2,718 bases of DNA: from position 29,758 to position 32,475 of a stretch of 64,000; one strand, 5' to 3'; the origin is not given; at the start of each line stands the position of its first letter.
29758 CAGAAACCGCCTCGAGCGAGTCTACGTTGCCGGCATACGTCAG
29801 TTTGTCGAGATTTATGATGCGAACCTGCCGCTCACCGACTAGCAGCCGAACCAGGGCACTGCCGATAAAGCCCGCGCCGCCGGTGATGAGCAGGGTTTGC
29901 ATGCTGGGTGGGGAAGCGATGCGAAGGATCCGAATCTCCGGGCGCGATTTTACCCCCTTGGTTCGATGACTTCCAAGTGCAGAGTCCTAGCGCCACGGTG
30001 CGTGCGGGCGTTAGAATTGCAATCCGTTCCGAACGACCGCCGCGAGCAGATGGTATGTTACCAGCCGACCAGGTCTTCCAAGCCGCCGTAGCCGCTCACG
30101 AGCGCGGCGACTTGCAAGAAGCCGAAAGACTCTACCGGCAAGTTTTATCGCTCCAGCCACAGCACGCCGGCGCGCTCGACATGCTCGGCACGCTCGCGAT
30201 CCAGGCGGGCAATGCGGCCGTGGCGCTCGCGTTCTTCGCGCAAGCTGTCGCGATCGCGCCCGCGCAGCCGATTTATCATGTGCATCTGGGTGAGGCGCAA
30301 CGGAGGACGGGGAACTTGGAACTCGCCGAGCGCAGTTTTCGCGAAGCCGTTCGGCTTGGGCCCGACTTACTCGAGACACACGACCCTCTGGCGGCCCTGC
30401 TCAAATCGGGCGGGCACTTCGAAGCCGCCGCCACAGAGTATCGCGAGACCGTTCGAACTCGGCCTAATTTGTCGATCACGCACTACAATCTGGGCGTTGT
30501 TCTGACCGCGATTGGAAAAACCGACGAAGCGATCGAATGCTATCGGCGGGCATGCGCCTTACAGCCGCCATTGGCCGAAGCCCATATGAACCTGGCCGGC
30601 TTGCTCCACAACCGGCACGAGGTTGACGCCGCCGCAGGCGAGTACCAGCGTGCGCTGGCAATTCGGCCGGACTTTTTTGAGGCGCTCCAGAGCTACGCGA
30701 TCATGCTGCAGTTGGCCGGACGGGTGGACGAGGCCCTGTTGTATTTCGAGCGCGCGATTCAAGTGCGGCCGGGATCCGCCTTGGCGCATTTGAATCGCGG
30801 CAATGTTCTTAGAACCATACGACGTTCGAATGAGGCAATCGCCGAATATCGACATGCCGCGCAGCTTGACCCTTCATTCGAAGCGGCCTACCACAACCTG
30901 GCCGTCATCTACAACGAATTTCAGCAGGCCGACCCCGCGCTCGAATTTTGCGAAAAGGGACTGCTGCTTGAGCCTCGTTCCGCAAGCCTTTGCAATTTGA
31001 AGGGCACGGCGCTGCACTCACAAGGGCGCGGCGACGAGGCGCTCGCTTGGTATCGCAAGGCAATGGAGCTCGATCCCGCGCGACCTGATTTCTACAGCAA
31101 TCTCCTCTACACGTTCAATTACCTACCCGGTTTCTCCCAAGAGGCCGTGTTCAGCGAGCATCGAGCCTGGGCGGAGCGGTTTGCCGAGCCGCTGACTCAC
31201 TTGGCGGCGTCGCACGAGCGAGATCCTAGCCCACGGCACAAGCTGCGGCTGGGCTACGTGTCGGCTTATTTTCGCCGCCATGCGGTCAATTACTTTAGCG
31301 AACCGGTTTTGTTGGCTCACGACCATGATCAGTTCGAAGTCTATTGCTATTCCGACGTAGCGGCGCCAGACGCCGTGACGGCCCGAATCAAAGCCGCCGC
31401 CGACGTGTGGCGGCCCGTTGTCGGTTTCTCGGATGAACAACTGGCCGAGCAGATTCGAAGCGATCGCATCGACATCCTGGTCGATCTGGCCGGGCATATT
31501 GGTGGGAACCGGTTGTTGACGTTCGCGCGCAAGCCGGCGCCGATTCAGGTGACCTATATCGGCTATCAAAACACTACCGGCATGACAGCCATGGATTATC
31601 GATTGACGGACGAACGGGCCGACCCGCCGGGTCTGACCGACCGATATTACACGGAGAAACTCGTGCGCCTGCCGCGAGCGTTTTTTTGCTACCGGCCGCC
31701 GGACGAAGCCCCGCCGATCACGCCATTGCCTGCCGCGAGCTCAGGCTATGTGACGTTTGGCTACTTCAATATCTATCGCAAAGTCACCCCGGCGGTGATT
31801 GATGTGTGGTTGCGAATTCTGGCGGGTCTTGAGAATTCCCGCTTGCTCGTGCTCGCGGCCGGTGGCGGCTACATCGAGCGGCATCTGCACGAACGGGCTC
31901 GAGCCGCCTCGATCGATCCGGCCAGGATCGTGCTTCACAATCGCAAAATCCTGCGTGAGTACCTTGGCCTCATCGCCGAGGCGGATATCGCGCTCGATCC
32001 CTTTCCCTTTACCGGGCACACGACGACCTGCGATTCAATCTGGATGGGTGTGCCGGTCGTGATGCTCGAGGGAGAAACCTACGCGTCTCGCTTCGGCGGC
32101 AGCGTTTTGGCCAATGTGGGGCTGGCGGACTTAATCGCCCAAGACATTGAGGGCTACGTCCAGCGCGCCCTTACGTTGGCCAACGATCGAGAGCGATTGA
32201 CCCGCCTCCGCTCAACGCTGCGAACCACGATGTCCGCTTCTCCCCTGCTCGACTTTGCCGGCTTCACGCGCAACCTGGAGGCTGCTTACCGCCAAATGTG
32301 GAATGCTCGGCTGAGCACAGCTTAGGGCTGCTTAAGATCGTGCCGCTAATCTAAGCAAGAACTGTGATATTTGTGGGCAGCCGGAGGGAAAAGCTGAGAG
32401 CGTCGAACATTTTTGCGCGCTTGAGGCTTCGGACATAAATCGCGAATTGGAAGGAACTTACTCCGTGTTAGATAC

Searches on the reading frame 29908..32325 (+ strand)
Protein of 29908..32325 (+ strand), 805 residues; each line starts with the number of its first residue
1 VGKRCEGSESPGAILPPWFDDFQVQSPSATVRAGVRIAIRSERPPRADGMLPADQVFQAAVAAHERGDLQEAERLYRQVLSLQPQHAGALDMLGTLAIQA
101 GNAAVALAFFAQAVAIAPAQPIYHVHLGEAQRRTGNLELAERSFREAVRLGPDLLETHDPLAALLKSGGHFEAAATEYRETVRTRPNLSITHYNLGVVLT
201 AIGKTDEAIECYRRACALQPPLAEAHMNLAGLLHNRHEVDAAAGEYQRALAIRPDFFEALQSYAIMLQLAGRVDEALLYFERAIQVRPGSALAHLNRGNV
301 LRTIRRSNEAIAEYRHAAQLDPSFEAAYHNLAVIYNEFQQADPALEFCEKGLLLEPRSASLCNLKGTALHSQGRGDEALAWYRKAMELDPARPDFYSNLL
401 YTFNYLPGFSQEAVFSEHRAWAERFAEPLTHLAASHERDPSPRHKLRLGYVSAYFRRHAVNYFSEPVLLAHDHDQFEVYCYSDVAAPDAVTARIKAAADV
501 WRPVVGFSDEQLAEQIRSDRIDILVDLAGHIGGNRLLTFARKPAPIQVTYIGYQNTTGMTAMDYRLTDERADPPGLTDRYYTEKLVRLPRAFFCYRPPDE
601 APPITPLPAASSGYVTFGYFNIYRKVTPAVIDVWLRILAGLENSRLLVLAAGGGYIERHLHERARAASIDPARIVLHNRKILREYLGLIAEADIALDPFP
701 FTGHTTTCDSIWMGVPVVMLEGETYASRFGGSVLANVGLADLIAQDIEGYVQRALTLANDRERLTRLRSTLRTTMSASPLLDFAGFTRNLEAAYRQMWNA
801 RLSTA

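Call 68: search_protein_families(library=pfam, proteins=[window:29908-32325:+], max_evalue=0.00001)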
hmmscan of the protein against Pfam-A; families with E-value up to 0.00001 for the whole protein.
window:29908-32325:+ (805 aa): 20 families
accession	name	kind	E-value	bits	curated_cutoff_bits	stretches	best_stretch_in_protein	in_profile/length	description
PF13844.12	Glyco_transf_41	-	1.8e-55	188.7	25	2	438-594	72-230/543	Glycosyl transferase family 41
PF13414.12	TPR_11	-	3.1e-44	148.8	26.8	2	366-399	1-34/42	TPR repeat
PF07719.23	TPR_2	-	2.2e-42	140.1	27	0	191-220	3-32/34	Tetratricopeptide repeat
PF00515.34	TPR_1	-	2e-41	138.6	27.8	1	191-220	3-32/34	Tetratricopeptide repeat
PF13181.12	TPR_8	-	1.6e-36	121.8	25.7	0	192-220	4-32/34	Tetratricopeptide repeat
PF13432.12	TPR_16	-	2.9e-30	104.8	32.7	1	203-255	11-63/65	Tetratricopeptide repeat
PF13431.12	TPR_17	-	1.3e-28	97.3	24.4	0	246-277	2-33/34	Tetratricopeptide repeat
PF13424.12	TPR_12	-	6.2e-25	87.6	30.1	1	170-218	25-74/77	Tetratricopeptide repeat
PF13428.12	TPR_14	-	1.8e-24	84.1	23.5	0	258-298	2-42/44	Tetratricopeptide repeat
PF14559.12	TPR_19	-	3.1e-20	72.7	25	1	64-124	2-62/68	Tetratricopeptide repeat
PF13176.12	TPR_7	-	6.6e-18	63.7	27.9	0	191-218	1-30/36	Tetratricopeptide repeat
PF24575.1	TPR_Slam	-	8.2e-17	62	35.2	0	187-244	45-102/104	Surface lipoprotein assembly modifier, N-terminal TPR repeats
PF13374.12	TPR_10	-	4.2e-14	52.5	27.5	0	359-387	2-30/42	Tetratricopeptide repeat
PF23914.1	TPR_CcmH_CycH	-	6.3e-12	46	42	0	58-119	92-153/158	Cytochrome c-type biogenesis protein H TPR domain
PF25064.1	ARM_TT21_5th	-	2.3e-10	41.3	27.8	0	224-319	2-100/117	TT21 fifth ARM repeats domain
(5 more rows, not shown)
